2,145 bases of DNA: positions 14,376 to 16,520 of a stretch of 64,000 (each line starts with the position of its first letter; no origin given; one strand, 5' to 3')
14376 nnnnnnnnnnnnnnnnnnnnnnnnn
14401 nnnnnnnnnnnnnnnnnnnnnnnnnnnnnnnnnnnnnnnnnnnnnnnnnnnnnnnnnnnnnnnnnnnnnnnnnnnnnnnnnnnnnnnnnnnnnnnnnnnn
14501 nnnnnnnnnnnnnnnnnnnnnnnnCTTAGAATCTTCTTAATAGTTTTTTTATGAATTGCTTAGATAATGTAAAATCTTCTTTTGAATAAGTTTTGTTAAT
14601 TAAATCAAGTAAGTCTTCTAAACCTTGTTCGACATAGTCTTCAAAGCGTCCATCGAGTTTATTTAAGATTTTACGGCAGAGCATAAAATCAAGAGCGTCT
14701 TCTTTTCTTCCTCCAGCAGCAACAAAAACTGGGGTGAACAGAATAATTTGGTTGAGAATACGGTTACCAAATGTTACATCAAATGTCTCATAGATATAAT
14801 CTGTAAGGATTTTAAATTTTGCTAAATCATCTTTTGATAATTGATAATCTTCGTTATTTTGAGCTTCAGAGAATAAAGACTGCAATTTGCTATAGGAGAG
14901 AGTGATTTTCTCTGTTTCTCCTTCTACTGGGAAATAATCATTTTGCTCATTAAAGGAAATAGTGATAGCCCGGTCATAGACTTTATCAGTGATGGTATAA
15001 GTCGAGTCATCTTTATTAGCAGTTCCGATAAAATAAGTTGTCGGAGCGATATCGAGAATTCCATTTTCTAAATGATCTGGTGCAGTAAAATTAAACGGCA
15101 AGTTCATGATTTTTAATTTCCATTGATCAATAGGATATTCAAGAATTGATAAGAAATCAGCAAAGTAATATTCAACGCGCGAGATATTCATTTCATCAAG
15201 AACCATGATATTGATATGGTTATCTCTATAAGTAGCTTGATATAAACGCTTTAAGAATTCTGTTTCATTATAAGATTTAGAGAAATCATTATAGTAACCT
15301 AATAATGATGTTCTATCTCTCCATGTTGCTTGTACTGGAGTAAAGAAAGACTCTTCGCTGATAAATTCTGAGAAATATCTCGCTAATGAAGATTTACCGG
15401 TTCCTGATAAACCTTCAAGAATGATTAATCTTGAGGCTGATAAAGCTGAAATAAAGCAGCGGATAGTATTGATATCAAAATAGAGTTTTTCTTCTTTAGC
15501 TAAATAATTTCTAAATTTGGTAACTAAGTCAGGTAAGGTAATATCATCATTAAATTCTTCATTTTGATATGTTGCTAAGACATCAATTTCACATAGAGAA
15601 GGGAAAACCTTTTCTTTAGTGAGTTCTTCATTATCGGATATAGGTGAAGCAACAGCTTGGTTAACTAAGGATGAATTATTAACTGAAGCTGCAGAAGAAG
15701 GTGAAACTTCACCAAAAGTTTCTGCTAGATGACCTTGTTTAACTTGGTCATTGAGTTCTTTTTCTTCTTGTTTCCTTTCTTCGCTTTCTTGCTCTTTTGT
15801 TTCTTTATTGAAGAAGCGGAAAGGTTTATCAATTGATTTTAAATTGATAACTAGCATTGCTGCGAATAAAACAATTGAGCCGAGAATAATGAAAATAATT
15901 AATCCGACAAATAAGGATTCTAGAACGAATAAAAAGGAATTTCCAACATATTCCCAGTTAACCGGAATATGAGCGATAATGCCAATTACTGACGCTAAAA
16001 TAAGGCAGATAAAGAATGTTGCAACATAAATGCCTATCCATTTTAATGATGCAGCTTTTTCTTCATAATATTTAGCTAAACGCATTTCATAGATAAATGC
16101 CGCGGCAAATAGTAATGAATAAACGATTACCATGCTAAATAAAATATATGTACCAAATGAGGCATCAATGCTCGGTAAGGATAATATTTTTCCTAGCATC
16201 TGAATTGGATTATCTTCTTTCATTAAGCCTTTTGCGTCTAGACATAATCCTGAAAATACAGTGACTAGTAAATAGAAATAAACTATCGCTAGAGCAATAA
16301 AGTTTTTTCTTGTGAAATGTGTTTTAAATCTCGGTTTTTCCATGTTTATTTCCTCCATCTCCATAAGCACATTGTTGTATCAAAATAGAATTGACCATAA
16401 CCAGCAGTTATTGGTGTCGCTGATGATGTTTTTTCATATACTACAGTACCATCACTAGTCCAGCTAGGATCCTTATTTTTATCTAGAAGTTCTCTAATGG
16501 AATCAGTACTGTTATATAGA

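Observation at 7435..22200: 11-gene, tightly coupled minus-strand operon of secreted beta-helix proteins, TasA-like proteins, a SipW-type peptidase, an ABC transporter and a membrane McrB-like NTPase: candidate undescribed surface-structure assembly locus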

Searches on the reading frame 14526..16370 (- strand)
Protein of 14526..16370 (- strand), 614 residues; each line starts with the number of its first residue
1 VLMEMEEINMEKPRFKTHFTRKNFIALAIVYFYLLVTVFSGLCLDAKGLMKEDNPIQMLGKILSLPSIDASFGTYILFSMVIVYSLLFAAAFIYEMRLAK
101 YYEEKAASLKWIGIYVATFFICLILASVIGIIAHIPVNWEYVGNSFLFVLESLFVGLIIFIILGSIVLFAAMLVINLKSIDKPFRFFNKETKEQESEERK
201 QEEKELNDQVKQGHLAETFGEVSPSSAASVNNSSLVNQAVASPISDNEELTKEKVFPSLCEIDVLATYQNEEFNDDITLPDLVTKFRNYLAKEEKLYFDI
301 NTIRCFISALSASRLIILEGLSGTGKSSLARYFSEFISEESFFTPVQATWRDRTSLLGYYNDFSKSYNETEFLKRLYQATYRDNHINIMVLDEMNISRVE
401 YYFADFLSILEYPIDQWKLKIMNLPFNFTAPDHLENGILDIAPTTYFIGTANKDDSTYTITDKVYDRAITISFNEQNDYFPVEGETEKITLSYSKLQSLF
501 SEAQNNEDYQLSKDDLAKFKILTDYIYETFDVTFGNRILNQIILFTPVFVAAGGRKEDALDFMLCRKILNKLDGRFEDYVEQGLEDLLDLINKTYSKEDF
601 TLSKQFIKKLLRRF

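Call 4: search_protein_families(library=pfam, proteins=[window:14526-16370:-], max_evalue=0.1)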
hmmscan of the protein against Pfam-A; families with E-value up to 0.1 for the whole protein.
window:14526-16370:- (614 aa): 6 families
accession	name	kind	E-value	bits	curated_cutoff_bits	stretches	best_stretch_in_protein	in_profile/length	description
PF07728.20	AAA_5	-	0.00013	22.4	22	1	316-467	2-138/139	AAA domain (dynein-related subfamily)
PF13191.12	AAA_16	-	0.0016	19.4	32.6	1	307-353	16-63/167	AAA ATPase domain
PF13401.12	AAA_22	-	0.0023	18.7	27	1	313-381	5-59/130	AAA domain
PF13238.12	AAA_18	-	0.017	16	29.4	1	316-362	1-44/128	AAA domain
PF21081.2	Methyltrans_Mon_3rd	-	0.034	14.5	20.7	0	435-477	74-116/125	Virus-capping methyltransferase, C-terminal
PF20720.3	nSTAND3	-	0.057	13.6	27.2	0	298-340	2-44/155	Novel STAND NTPase 3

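Call 5: search_protein_families(library=ncbifam, proteins=[window:14526-16370:-], max_evalue=0.1)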
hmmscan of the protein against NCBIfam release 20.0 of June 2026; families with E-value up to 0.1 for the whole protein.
window:14526-16370:- (614 aa): 3 families
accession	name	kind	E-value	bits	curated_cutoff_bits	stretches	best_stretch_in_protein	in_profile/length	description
NF033480.1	bifunc_MprF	equivalog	0.00092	17.6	600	1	23-203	355-529/841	bifunctional lysylphosphatidylglycerol flippase/synthetase MprF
NF005250.0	PRK06761.1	equivalog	0.0049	15.9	270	1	314-340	4-30/282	hypothetical protein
TIGR00041.1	DTMP_kinase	equivalog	0.081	12.6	83.25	0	313-341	4-32/196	dTMP kinase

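Call 9: search_protein_families(library=padloc, proteins=[window:14526-16370:-], max_evalue=0.01)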
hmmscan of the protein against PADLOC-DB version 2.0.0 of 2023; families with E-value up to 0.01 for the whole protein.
window:14526-16370:- (614 aa): 3 families
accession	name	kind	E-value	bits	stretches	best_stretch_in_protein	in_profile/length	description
PDLC04547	PDC-M26A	-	6.6e-39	132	2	266-411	284-430/724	-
PDLC04690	PDC-M51B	-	8.6e-05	20.4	1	314-362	3-51/191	-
PDLC02911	VakA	-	0.0048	15.5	0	315-387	4-67/163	-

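Call 10: search_protein_families(library=phrogs, proteins=[window:14526-16370:-], max_evalue=0.01)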
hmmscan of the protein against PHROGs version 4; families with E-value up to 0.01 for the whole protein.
window:14526-16370:- (614 aa): 1 family
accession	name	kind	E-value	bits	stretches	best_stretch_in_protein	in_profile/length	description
phrog_944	-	moron, auxiliary metabolic gene and host takeover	0.0032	18.2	1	117-203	125-206/235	membrane protein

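Call 13: search_solved_structures(query=window:14526-16370:-, max_evalue=0.1)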
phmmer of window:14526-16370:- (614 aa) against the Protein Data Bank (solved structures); distinct sequences matched with E-value up to 0.1: 3.
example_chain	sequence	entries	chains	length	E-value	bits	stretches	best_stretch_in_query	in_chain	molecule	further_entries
6hz4_A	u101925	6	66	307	0.052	15.7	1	295-468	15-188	5-methylcytosine-specific restriction enzyme B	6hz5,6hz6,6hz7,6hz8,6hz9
6ut6_A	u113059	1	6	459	0.056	15.6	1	283-468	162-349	5-methylcytosine-specific restriction enzyme B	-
7vsr_A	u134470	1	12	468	0.06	15.5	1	283-468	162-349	5-methylcytosine-specific restriction enzyme B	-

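Call 16: find_homologous_proteins(query=window:14526-16370:-, max_evalue=0.001)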
Query window:14526-16370:- (614 aa): 5986 proteins with E <= 0.001 among 8000 candidates; the best 120 are listed.
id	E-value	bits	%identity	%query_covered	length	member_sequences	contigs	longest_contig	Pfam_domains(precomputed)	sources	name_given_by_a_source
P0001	0.0e+0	1351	100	100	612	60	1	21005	-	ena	-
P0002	9.4e-257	872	65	98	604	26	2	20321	PF07728.21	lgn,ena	-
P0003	3.1e-233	794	62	97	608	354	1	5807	PF13858.12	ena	-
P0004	5.5e-233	793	60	98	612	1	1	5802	-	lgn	-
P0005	1.3e-232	792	59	98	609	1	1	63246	-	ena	-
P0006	1.3e-232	792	59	98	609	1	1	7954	-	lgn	-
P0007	1.1e-231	789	58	98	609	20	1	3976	-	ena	-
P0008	1.6e-231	788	60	98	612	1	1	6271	-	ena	-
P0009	5.0e-231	787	59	98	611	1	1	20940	-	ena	-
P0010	1.1e-230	786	60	98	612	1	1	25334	-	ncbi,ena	-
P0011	1.2e-230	785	58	98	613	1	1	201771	-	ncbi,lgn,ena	-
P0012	1.8e-230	785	60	98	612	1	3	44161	-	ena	-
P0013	2.1e-230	785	59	98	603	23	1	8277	-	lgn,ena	-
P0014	2.4e-230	785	60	98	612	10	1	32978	-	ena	-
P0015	2.4e-230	785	60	98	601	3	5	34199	-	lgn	-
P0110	7.4e-209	714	55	97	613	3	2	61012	-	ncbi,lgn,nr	ncbi:MAG: hypothetical protein MJ241_01820 [Bacilli bacterium]|nr:hypothetical protein [Bacilli bact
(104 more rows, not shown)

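Call 17: find_encoding_contigs(protein=P0011, flank=10000, max_places=2)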
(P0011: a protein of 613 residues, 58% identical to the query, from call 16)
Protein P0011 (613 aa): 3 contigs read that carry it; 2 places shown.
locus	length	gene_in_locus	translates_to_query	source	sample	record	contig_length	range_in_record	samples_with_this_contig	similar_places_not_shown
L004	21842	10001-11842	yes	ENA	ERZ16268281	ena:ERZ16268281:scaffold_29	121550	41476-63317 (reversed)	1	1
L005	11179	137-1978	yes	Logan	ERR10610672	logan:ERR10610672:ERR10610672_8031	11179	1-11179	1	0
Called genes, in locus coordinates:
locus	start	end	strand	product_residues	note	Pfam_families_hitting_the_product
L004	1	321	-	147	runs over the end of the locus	PF00583:Acetyltransf_1, PF13302:Acetyltransf_3 (weak), PF13673:Acetyltransf_10, PF13508:Acetyltransf_7, PF08445:FR47 (weak)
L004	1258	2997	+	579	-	PF02903:Alpha-amylase_N, PF00128:Alpha-amylase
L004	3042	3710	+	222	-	PF03703:bPH_2 (weak)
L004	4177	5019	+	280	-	-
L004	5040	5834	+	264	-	-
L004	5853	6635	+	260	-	-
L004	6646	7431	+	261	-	-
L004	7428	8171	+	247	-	-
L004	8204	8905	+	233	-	-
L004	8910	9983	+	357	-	-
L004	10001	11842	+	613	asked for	-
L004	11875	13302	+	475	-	-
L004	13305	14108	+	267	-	PF00005:ABC_tran, PF13304:AAA_21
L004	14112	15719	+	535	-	PF09847:12TM_1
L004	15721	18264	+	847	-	-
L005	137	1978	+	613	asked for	-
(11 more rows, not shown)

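Call 18: find_encoding_contigs(protein=P0110, flank=10000, max_places=2)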
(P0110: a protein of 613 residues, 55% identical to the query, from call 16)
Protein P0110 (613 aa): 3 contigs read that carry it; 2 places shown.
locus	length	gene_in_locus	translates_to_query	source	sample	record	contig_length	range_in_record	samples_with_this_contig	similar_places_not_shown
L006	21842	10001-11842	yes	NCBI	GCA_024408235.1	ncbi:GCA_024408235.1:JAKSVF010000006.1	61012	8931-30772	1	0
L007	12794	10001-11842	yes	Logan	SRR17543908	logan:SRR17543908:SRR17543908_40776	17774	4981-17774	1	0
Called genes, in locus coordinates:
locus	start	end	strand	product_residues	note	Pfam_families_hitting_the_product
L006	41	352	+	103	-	PF20586:DUF6788 (weak)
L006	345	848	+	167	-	PF06414:Zeta_toxin (faint)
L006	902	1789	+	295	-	PF08282:Hydrolase_3, PF05116:S6PP (weak)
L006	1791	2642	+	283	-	-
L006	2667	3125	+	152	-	-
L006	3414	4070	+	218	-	-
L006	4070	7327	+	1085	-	PF02368:Big_2, PF26918:Ig_Eae (weak), PF05203:Hom_end_hint (weak)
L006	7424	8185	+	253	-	-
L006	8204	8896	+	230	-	-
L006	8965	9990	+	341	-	-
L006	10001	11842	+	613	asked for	-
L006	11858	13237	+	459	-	PF09823:DUF2357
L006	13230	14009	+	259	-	PF00005:ABC_tran, PF13304:AAA_21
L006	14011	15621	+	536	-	PF09847:12TM_1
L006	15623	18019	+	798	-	-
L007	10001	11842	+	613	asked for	-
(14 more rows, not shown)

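Call 59: search_solved_structures(query=A5, max_evalue=0.001, show_alignments=2)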
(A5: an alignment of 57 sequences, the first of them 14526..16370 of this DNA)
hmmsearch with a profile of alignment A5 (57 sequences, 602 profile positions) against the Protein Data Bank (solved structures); distinct sequences matched with E-value up to 0.001: 4.
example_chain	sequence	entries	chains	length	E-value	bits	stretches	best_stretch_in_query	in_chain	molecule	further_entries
8ctj_A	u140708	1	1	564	2.9e-05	26.1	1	48-270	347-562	Transmembrane protein 87A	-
8kb4_A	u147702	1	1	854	0.00025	23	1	49-267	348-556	Transmembrane protein 87A,EGFP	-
8htt_B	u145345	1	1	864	0.00026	23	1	49-267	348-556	Transmembrane protein 87A,EGFP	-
8hsi_A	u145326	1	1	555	0.00027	22.9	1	48-256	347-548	Transmembrane protein 87A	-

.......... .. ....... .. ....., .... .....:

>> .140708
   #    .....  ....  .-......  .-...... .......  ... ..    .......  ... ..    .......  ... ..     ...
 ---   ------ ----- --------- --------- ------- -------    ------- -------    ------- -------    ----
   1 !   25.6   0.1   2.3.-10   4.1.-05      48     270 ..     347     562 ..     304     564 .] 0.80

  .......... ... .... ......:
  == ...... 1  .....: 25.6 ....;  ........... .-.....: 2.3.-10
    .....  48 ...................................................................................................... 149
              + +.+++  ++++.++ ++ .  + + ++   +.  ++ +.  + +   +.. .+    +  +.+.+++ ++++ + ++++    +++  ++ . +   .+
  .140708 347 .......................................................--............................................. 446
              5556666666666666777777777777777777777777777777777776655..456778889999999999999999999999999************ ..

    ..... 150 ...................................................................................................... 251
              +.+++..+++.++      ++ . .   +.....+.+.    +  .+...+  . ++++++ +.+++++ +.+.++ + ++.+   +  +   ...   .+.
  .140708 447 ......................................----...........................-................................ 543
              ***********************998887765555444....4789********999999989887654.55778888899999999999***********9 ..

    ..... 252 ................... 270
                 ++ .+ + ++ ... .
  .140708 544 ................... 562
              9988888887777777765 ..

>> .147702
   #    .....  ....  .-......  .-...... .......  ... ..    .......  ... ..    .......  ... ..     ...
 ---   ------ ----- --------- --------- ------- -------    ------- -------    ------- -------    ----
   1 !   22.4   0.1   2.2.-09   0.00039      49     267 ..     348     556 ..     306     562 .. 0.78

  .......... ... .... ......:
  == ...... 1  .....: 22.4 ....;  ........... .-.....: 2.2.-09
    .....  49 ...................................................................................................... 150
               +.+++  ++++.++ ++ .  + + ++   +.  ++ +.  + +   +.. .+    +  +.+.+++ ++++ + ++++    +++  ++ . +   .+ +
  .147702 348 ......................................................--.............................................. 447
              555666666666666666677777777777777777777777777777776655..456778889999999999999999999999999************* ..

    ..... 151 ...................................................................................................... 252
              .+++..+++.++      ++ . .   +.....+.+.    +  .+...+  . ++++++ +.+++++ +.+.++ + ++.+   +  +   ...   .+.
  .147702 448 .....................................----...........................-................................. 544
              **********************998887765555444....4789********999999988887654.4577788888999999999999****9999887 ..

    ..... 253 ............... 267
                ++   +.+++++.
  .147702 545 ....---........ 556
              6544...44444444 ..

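Call 70: search_dna_similar(query=window:14526-16370:-, collection=plasmids, mode=protein, max_evalue=0.001, max_rows=25)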
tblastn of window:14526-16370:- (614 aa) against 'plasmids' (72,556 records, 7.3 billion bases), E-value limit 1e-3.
Records with a match: 287; places in all: 292; records where one place covers at least 80% of the query: 0.
Best place of each record, by identity: <60% 287.
By first word of the organism name: Klebsiella 161; Bacillus 20; Salmonella 14; Escherichia 12; Enterobacter 9; Citrobacter 7; Rhizobium 6; Deinococcus 4; Synechocystis 4; Sinorhizobium 3; and 35 more.
By predicted mobility (MOB-suite, as given by PLSDB): non-mobilizable 185; conjugative 58; mobilizable 44.
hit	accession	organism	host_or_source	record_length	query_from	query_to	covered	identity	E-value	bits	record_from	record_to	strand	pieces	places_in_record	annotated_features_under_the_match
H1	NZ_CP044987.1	Deinococcus sp. AJ005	single cell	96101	255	597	56%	36.2%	8e-52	200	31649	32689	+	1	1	AAA family ATPase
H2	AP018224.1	Nostoc linckia NIES-25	-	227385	297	613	52%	37.7%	5e-52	201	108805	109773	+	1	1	hypothetical protein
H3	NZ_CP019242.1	Rhodoferax antarcticus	Whole organism,environment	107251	253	581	54%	36.0%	7e-45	179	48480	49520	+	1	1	AAA family ATPase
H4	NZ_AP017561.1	Pseudanabaena sp. ABRG5-3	-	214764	291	577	47%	37.3%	5e-42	171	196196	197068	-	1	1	hypothetical protein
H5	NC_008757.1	Polaromonas naphthalenivorans CJ2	-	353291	289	577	47%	35.3%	2e-40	166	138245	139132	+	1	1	AAA family ATPase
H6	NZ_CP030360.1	Salinibacter ruber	-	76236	301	614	51%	29.4%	4e-19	100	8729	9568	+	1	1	DUF3578 domain-containing protein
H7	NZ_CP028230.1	Lactiplantibacillus plantarum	cell culture,young radish kimchi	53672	296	614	52%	28.8%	4e-21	106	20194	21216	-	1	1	hypothetical protein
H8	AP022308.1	Burkholderia sp. SFA1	-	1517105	257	584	53%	27.6%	5e-17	93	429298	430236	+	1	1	hypothetical protein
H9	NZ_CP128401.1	Candidatus Chlorohelix allophototropha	Single colony of Candidatus Chlorohelix ...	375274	297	614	52%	28.2%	2e-18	97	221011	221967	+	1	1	EVE domain-containing protein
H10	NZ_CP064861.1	Companilactobacillus futsaii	jamiecosley,whole organism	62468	262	574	51%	28.2%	2e-19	100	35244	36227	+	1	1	AAA family ATPase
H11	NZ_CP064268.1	Bacillus pseudomycoides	cell culture,Zoo wolf area soil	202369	248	581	54%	26.2%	2e-21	107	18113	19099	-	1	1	AAA family ATPase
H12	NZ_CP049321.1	Caballeronia sp. SBC2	whole organism,soil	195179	306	599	48%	29.2%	1e-20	104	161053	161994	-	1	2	AAA family ATPase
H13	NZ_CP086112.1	Skermanella rosea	single cell,hydrocarbon-contaminated ...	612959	256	574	52%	26.1%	4e-16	90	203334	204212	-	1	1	AAA family ATPase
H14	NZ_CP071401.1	Rhizobium leguminosarum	lentil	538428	281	574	48%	28.0%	3e-20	103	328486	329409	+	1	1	chromosome segregation ATPase-like protein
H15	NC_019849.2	Sinorhizobium meliloti GR4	-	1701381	281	574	48%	27.9%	2e-19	100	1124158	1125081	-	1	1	none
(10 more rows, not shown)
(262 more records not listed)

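Call 71: get_annotated_region(hit=H1, flank=7000)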
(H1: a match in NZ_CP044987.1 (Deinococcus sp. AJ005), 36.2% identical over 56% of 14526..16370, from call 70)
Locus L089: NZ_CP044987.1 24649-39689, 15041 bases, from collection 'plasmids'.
description: Deinococcus sp. AJ005 plasmid p96k, complete sequence
organism: Deinococcus sp. AJ005 (NCBI taxid 2652443)
taxonomy: Bacteria; Deinococcota; Deinococci; Deinococcales; Deinococcaceae; Deinococcus; Deinococcus sp. AJ005
host: -; source: single cell; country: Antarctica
typing (MOB-suite, as given by PLSDB): non-mobilizable
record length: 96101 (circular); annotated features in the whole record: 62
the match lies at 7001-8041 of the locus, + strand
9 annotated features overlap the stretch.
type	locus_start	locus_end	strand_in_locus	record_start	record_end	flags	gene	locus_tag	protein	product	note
CDS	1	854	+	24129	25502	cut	-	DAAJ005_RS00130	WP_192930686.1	hypothetical protein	-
CDS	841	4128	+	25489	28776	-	-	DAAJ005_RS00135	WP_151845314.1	AAA domain-containing protein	-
CDS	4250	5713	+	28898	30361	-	-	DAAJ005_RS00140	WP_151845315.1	hypothetical protein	-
CDS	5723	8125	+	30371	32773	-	-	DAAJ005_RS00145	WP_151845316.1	AAA family ATPase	-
CDS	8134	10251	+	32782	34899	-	-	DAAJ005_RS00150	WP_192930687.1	DUF2357 domain-containing protein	-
CDS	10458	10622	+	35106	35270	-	-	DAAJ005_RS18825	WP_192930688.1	D-alanyl-D-alanine carboxypeptidase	GO:0006508 - proteolysis [Evidence IEA]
CDS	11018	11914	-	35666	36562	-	-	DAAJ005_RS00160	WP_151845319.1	hypothetical protein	-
CDS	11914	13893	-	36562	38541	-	-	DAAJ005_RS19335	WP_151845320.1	AAA family ATPase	-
CDS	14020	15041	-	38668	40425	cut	-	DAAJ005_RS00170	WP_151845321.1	hypothetical protein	-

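Call 77: get_annotated_region(hit=H11, flank=6000)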
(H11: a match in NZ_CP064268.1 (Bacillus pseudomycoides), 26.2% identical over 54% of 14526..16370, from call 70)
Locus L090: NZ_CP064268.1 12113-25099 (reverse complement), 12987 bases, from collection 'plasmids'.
description: Bacillus pseudomycoides strain N451-2 plasmid pN451-2.2, complete sequence
organism: Bacillus pseudomycoides (NCBI taxid 64104)
taxonomy: Bacteria; Bacillota; Bacilli; Bacillales; Bacillaceae; Bacillus; Bacillus pseudomycoides
host: -; source: cell culture,Zoo wolf area soil; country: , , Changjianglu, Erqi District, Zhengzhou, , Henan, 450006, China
typing (MOB-suite, as given by PLSDB): non-mobilizable; replicon rep_cluster_125,rep_cluster_1869
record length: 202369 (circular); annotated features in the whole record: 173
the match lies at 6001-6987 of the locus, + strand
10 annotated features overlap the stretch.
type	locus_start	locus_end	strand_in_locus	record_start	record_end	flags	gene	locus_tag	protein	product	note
CDS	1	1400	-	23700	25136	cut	-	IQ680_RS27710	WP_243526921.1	IS4 family transposase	-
CDS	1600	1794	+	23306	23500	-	-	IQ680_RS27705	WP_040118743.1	helix-turn-helix transcriptional regulator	-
CDS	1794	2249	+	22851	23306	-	-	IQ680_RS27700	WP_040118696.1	hypothetical protein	-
CDS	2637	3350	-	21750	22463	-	-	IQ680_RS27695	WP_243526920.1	class I SAM-dependent methyltransferase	-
CDS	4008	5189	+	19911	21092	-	-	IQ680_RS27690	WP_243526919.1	hypothetical protein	-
CDS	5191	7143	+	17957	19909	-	-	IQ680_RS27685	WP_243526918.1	AAA family ATPase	-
CDS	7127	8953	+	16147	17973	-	-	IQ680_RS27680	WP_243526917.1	DUF2357 domain-containing protein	-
CDS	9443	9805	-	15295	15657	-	-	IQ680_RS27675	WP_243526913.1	hypothetical protein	-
CDS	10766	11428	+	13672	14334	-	-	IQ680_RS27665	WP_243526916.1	IS6 family transposase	-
CDS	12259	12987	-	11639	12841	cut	-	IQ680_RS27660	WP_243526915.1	MFS transporter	GO:0055085 - transmembrane transport [Evidence IEA]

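Call 78: get_annotated_region(hit=H7, flank=6000)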
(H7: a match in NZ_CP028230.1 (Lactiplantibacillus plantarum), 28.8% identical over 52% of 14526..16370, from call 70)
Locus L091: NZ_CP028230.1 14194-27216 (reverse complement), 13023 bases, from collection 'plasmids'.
description: Lactiplantibacillus plantarum strain SRCM101222 plasmid unnamed1, complete sequence
organism: Lactiplantibacillus plantarum (NCBI taxid 1590)
taxonomy: Bacteria; Bacillota; Bacilli; Lactobacillales; Lactobacillaceae; Lactiplantibacillus; Lactiplantibacillus plantarum
host: -; source: cell culture,young radish kimchi; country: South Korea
typing (MOB-suite, as given by PLSDB): mobilizable; replicon rep_cluster_1607; relaxase MOBQ
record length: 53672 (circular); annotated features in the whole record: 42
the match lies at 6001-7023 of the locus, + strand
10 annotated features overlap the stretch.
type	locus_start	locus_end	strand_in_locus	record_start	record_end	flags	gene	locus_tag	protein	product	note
CDS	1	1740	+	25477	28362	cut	-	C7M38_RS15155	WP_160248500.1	DEAD/DEAH box helicase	-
CDS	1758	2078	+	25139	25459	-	-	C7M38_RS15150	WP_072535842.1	nucleotide pyrophosphohydrolase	-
CDS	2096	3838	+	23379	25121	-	-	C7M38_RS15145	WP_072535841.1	DNA/RNA helicase domain-containing protein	-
CDS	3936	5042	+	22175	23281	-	-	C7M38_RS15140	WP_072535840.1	hypothetical protein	-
CDS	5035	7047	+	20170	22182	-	-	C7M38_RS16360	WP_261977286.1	hypothetical protein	-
CDS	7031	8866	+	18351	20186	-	-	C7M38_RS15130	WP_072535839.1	DUF2357 domain-containing protein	-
CDS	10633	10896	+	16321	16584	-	-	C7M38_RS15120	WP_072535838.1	hypothetical protein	-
CDS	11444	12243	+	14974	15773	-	-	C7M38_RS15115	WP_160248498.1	IS5 family transposase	-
CDS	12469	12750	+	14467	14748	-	-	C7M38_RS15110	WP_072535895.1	type II toxin-antitoxin system RelB/DinJ family antitoxin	GO:0006355 - regulation of DNA-templated transcription [Evidence IEA]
CDS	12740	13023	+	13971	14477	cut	-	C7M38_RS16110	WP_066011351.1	hypothetical protein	-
